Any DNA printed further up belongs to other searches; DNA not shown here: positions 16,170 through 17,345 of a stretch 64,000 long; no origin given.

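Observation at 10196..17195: Translationally coupled unknown-protein / YcaO / rhodanese operon, next to a SufS cysteine desulfurase: candidate sulfur-dependent peptide-backbone modification system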

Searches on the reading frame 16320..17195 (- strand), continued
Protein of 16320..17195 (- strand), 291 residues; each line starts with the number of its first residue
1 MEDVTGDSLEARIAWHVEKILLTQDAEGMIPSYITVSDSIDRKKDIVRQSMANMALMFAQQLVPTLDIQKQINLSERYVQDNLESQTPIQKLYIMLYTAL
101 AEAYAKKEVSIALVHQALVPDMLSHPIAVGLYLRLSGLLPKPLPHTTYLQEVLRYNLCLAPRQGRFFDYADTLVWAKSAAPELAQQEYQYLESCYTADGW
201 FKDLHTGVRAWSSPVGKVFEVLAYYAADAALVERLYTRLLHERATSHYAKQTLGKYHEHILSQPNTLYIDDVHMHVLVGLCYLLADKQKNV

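Call 39: find_encoding_contigs(protein=P0031, flank=8000, max_places=2)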
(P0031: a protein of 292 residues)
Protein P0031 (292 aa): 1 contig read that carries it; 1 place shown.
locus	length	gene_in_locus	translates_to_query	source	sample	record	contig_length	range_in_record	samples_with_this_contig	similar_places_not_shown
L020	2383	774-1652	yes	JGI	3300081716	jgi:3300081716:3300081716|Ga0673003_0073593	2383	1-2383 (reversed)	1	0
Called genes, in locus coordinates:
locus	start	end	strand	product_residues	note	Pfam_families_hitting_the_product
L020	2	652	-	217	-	?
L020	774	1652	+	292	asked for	-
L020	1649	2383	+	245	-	?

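Call 60: search_protein_families(library=ncbifam, proteins=[L011:6839-7105:+, L009:4695-5051:+, L008:13456-13767:+, L008:5431-5700:+, L005:14110-14442:+], max_evalue=1)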
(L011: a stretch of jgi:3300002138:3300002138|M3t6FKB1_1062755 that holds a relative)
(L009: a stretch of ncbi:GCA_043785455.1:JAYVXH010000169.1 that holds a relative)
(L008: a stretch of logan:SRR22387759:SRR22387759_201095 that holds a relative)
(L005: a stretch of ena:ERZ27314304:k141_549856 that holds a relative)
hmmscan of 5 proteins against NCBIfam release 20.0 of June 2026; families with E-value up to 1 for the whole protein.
L011:6839-7105:+ (88 aa): 0 families

L009:4695-5051:+ (118 aa): 1 family
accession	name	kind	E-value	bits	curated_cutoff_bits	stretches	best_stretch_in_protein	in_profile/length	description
NF033218.1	anchor_AmaP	equivalog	0.21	11.3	55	1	1-29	1-29/166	alkaline shock response membrane anchor protein AmaP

L008:13456-13767:+ (103 aa): 0 families

L008:5431-5700:+ (89 aa): 0 families

L005:14110-14442:+ (110 aa): 0 families

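Call 61: search_protein_families(library=pfam, proteins=[L008:5431-5700:+, L005:13054-13566:-, L011:9822-11291:+], max_evalue=0.1)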
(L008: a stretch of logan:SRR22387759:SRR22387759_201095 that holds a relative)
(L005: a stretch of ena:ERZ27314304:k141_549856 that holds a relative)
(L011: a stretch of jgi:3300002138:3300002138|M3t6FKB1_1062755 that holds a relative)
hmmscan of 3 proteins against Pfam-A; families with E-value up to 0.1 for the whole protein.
L008:5431-5700:+ (89 aa): 0 families

L005:13054-13566:- (170 aa): 0 families

L011:9822-11291:+ (489 aa): 3 families
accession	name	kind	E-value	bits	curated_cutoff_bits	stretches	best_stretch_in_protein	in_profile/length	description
PF01565.28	FAD_binding_4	-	3.2e-20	72.7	26.4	1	37-171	5-137/139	FAD binding domain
PF02913.24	FAD-oxidase_C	-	0.00046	20.4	21.2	1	409-483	169-247/248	FAD linked oxidases, C-terminal domain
PF09265.15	Cytokin-bind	-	0.021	14.7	23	1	420-483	213-278/281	Cytokinin dehydrogenase 1, FAD and cytokinin binding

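Call 80: find_encoding_contigs(protein=P0002, flank=10000, max_places=2)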
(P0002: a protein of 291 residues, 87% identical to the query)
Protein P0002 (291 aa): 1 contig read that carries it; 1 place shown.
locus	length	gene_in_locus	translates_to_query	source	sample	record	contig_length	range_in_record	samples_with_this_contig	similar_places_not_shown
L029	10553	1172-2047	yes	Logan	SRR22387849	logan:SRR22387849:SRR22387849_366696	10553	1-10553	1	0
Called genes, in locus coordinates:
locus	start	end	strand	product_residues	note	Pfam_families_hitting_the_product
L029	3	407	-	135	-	?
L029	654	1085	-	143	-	-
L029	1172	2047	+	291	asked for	-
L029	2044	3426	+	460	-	PF02624:YcaO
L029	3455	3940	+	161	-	PF00581:Rhodanese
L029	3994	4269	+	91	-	-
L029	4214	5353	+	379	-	-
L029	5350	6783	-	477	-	-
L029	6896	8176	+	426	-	PF00266:Aminotran_5, PF01041:DegT_DnrJ_EryC1 (weak), PF01053:Cys_Met_Meta_PP (weak)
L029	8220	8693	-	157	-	-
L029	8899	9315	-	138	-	-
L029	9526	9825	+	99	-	-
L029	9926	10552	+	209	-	?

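Call 86: search_protein_families(library=pfam, proteins=[L005:9197-9907:+, L009:10370-11143:-], max_evalue=0.01)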
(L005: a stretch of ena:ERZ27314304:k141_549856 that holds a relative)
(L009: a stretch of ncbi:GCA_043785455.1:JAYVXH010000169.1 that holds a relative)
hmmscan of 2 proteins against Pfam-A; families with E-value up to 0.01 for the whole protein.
L005:9197-9907:+ (236 aa): 1 family
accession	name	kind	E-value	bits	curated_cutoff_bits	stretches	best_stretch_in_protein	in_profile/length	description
PF04945.19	YHS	-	7.6e-07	29.5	30.3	1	124-153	15-44/47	YHS domain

L009:10370-11143:- (257 aa): 2 families
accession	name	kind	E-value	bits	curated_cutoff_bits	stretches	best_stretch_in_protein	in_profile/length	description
PF13640.12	2OG-FeII_Oxy_3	-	2.4e-11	44.9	27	1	177-251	24-98/98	2OG-Fe(II) oxygenase superfamily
PF13661.12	2OG-FeII_Oxy_4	-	5.3e-08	33.7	27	1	176-251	17-98/98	2OG-Fe(II) oxygenase superfamily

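Call 88: find_encoding_contigs(protein=P0003, flank=8000, max_places=1)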
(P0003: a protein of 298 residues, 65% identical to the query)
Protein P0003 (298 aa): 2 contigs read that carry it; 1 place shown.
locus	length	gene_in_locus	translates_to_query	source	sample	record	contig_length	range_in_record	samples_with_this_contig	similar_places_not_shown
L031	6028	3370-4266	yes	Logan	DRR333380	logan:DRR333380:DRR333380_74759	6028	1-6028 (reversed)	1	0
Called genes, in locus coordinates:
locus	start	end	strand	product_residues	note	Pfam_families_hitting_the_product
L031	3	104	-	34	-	?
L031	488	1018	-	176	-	PF00719:Pyrophosphatase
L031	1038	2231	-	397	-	PF08529:NusA_N, PF00575:S1 (weak), PF13184:KH_NusA_1st, PF26594:KH_NusA_2nd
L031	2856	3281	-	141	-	-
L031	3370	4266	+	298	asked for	-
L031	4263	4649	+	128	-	-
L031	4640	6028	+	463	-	?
